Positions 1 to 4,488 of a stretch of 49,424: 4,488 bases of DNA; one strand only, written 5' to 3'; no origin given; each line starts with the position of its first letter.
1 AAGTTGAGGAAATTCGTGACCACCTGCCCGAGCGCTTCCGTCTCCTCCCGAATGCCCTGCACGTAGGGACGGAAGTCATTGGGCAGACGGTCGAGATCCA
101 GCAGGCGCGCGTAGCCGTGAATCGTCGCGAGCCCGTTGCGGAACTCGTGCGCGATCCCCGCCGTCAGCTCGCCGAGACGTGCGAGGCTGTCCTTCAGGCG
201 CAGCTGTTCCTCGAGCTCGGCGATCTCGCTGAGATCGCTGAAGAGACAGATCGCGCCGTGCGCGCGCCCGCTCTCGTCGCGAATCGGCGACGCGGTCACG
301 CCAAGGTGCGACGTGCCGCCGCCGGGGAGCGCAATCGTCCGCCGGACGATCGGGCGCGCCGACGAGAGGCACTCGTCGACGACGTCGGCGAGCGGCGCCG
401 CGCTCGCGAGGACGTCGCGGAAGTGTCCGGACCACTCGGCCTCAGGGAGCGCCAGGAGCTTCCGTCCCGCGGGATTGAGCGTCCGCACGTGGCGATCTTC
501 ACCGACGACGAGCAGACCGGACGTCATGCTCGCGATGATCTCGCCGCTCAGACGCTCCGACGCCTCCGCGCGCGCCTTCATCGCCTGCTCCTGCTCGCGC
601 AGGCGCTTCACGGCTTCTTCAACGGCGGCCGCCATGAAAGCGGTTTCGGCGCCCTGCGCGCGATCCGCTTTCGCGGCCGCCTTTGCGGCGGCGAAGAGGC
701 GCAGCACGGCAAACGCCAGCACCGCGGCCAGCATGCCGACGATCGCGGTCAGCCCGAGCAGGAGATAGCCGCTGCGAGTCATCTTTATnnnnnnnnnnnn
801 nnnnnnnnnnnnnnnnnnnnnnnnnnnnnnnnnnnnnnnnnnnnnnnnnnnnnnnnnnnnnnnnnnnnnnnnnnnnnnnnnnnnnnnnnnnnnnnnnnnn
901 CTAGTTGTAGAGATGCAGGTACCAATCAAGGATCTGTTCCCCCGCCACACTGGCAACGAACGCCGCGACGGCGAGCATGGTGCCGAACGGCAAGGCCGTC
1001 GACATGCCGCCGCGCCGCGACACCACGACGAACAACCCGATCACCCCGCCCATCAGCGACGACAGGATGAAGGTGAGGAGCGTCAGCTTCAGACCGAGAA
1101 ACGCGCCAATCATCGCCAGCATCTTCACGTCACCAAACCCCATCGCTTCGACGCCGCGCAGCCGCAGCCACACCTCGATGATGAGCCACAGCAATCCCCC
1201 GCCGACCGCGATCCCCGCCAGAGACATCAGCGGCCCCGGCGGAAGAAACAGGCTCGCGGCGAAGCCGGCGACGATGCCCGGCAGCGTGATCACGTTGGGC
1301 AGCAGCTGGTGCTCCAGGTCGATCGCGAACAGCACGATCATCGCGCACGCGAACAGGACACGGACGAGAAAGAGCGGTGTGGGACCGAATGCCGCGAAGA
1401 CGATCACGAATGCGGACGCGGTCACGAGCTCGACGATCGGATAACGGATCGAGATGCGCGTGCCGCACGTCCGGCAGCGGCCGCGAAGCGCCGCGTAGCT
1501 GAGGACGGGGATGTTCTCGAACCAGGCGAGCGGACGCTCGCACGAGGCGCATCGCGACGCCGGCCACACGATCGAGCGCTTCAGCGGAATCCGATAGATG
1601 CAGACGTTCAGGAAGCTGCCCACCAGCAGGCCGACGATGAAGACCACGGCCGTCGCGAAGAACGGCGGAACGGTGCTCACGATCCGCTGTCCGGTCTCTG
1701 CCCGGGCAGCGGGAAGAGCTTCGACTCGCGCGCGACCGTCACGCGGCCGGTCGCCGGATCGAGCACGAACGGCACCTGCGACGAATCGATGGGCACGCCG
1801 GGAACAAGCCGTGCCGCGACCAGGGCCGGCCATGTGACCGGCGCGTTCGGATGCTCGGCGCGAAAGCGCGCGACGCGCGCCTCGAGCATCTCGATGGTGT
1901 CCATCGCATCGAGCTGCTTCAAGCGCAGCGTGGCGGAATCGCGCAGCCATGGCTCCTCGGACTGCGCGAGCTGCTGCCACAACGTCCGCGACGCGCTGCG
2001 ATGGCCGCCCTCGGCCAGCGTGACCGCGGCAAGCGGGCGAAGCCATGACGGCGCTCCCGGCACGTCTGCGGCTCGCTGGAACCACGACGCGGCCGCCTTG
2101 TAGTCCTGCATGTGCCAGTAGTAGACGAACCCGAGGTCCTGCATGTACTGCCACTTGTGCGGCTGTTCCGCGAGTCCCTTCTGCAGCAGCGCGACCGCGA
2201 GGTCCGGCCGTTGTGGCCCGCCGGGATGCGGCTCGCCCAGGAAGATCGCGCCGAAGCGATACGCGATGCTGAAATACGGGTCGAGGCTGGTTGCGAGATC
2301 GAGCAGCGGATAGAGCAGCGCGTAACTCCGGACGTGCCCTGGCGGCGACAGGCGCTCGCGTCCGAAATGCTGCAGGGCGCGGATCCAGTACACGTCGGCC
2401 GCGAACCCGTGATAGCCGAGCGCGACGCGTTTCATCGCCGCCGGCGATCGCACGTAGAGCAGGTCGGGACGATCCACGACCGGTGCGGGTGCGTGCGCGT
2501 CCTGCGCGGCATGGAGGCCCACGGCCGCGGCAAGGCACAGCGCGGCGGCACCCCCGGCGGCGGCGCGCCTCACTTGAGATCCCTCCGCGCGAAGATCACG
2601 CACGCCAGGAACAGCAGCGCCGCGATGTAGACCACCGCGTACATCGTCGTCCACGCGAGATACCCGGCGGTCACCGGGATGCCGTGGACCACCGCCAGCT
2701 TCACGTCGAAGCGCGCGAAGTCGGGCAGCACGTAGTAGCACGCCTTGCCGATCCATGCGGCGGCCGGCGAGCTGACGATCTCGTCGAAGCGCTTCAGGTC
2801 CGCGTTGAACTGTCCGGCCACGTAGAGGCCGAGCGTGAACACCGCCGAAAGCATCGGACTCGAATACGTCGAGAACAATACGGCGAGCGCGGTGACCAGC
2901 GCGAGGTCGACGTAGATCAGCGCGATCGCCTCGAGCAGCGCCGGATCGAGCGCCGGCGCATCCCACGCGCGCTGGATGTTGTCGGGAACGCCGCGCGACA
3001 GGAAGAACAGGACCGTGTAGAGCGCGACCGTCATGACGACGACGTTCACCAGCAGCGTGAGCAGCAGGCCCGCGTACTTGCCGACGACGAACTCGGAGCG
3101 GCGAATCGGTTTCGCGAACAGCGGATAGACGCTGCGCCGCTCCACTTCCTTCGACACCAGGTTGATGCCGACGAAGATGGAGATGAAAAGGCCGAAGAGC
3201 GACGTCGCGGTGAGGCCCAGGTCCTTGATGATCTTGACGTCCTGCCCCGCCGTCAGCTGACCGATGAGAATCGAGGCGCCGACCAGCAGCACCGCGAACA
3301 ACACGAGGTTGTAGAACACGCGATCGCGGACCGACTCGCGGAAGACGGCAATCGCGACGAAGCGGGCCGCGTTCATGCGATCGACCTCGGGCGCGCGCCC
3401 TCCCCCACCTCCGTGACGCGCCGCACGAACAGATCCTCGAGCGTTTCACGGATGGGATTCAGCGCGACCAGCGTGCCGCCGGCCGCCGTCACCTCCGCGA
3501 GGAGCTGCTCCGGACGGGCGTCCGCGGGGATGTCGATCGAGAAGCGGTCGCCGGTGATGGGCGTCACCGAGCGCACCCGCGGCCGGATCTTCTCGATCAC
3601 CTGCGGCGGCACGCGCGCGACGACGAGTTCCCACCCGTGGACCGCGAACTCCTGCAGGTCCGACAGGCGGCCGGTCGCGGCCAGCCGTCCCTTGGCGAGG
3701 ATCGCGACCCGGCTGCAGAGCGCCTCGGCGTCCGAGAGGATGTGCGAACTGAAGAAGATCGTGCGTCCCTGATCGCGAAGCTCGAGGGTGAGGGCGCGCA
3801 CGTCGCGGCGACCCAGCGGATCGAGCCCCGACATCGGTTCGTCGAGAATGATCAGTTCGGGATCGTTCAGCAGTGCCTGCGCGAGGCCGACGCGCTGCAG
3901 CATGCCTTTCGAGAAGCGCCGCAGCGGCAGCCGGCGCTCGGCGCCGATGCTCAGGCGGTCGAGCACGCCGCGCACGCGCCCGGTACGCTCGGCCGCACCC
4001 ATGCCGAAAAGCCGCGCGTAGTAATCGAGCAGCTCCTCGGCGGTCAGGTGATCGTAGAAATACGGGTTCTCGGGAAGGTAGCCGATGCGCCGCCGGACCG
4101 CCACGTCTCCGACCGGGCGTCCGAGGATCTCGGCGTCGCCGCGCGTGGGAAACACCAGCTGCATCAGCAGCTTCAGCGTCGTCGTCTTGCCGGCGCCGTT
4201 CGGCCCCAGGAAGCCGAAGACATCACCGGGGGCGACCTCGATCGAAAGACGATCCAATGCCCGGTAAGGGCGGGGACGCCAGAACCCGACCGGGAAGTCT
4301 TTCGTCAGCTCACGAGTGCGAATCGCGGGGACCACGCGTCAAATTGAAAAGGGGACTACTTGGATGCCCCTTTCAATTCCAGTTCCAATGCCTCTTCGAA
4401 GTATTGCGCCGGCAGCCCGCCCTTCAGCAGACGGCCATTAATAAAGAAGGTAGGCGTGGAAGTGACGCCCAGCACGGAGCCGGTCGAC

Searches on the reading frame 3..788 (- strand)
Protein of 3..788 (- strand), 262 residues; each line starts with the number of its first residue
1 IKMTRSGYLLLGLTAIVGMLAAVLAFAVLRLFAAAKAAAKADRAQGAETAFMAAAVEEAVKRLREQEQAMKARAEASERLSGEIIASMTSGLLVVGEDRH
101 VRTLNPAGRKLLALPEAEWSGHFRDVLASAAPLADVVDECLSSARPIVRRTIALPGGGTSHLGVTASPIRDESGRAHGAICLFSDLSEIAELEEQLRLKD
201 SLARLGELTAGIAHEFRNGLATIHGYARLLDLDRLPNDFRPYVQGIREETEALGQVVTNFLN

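Call 76: search_protein_families(library=pfam, proteins=[window:3-788:-], max_evalue=0.0001)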
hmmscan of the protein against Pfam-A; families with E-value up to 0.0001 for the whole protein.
window:3-788:- (262 aa): 3 families
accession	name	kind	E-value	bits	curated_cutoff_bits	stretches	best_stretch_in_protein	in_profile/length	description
PF08448.16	PAS_4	-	2.5e-13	50.6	23.1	1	87-188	3-107/110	PAS fold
PF00512.31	HisKA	-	4e-10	40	26.9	1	205-261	2-58/66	His Kinase A (phospho-acceptor) domain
PF00989.32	PAS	-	1.2e-08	35.3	22.6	1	84-185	6-112/113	PAS fold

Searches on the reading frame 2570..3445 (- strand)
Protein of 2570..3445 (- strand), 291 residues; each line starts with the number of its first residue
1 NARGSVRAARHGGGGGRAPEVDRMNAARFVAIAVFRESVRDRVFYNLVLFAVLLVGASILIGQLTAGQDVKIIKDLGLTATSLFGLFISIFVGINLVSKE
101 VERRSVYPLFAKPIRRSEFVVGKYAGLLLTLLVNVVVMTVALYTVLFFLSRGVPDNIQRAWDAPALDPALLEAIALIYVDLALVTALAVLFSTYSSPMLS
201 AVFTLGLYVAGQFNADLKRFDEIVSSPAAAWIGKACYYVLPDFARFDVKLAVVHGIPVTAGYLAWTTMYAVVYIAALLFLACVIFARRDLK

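Call 76: search_protein_families(library=pfam, proteins=[window:2570-3445:-], max_evalue=0.0001)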
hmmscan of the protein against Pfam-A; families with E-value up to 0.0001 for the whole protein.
window:2570-3445:- (291 aa): 1 family
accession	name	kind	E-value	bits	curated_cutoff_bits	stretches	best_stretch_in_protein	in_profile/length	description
PF12679.13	ABC2_membrane_2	-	1.4e-10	41.3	27.2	1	35-211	8-195/283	ABC-2 family transporter protein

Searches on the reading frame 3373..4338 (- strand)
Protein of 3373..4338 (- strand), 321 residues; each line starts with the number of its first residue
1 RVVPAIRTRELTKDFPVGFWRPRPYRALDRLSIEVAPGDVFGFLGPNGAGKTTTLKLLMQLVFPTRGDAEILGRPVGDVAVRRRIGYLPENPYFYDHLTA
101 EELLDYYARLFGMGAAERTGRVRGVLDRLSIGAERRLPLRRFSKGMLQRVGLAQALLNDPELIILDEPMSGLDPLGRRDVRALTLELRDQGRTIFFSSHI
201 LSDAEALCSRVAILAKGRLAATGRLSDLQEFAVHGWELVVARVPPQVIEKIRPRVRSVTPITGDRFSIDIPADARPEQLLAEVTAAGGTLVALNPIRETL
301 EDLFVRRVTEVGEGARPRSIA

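Call 76: search_protein_families(library=pfam, proteins=[window:3373-4338:-], max_evalue=0.0001)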
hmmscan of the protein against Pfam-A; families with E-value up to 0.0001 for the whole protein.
window:3373-4338:- (321 aa): 3 families
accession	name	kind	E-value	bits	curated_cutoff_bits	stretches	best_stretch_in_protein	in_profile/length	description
PF00005.33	ABC_tran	-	5e-27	95.6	25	1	28-169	1-136/137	ABC transporter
PF13304.12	AAA_21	-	2.3e-09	38.2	27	1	127-199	223-298/304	AAA domain, putative AbiEii toxin, Type IV TA system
PF13732.12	DrrA1-3_C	-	9.3e-05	23.5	27.4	0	248-308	24-81/81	ATP-binding protein DrrA1-3-like, C-terminal domain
